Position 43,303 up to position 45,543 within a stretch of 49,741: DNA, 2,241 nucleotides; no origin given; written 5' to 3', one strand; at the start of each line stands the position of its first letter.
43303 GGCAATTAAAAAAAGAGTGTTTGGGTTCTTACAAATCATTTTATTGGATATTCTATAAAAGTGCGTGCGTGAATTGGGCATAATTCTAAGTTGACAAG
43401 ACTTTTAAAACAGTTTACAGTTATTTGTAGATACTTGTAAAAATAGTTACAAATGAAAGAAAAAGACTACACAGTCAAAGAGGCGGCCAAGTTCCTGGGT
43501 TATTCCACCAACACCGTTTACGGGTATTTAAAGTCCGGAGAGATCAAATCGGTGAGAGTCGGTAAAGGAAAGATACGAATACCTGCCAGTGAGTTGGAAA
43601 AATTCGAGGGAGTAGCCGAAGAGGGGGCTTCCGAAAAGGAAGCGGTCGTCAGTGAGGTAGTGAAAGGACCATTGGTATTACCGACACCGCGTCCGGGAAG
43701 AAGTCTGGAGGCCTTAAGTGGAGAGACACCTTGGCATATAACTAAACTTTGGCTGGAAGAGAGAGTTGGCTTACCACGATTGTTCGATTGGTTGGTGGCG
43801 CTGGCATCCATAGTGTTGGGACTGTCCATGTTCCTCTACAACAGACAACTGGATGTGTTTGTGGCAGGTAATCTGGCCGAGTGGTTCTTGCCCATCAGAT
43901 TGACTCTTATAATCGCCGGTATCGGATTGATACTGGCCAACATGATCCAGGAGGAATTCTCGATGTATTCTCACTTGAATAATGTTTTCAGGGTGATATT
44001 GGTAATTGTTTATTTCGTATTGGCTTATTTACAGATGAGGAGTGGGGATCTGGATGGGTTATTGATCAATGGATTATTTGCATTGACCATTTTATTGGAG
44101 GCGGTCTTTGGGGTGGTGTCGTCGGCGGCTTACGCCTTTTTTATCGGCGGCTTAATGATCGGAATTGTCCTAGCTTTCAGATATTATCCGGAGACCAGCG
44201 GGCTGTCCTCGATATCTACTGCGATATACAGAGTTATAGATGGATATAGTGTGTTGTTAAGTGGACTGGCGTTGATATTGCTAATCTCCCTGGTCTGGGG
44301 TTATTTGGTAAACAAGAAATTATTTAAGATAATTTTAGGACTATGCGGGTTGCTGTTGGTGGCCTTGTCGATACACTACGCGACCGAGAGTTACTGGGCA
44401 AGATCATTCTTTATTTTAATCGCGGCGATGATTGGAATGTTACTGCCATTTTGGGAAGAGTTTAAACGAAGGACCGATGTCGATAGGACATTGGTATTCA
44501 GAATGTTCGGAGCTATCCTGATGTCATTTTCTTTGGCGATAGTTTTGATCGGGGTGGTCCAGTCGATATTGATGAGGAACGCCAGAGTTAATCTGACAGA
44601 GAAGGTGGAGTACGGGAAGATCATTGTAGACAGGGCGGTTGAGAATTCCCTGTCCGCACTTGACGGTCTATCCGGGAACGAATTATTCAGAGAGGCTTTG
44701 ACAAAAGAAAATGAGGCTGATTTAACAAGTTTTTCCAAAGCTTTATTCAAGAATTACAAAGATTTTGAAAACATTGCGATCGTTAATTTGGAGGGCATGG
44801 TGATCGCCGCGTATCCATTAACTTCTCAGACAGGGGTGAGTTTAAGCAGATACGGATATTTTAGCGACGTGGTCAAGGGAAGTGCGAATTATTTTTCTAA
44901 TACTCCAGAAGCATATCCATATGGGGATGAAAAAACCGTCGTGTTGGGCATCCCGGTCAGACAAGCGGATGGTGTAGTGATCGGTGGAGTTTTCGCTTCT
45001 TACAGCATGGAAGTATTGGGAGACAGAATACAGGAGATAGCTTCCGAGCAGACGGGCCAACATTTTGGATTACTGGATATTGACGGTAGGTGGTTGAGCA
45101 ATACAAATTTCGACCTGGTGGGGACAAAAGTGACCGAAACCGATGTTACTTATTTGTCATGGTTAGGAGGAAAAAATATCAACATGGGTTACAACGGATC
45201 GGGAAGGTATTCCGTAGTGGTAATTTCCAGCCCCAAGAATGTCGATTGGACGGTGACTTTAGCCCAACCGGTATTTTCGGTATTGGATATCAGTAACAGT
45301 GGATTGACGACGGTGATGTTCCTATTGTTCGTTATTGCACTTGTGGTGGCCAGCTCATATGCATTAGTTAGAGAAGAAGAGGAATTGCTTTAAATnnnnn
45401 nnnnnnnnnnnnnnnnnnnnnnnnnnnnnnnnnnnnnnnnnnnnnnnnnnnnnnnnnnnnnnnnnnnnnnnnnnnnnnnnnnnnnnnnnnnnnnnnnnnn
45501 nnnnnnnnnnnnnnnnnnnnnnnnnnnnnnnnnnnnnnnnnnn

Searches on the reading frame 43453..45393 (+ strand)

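Call 11: search_protein_families(library=pfam, proteins=[window:43453-45393:+], max_evalue=0.001)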
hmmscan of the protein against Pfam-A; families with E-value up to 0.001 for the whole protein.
window:43453-45393:+ (646 aa): 2 families
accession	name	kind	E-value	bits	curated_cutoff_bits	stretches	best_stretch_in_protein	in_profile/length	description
PF12728.13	HTH_17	-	9.8e-13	48.6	27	1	6-51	2-46/51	Helix-turn-helix domain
PF02743.24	dCache_1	-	1.7e-12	47.8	45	1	391-556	21-184/240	Cache domain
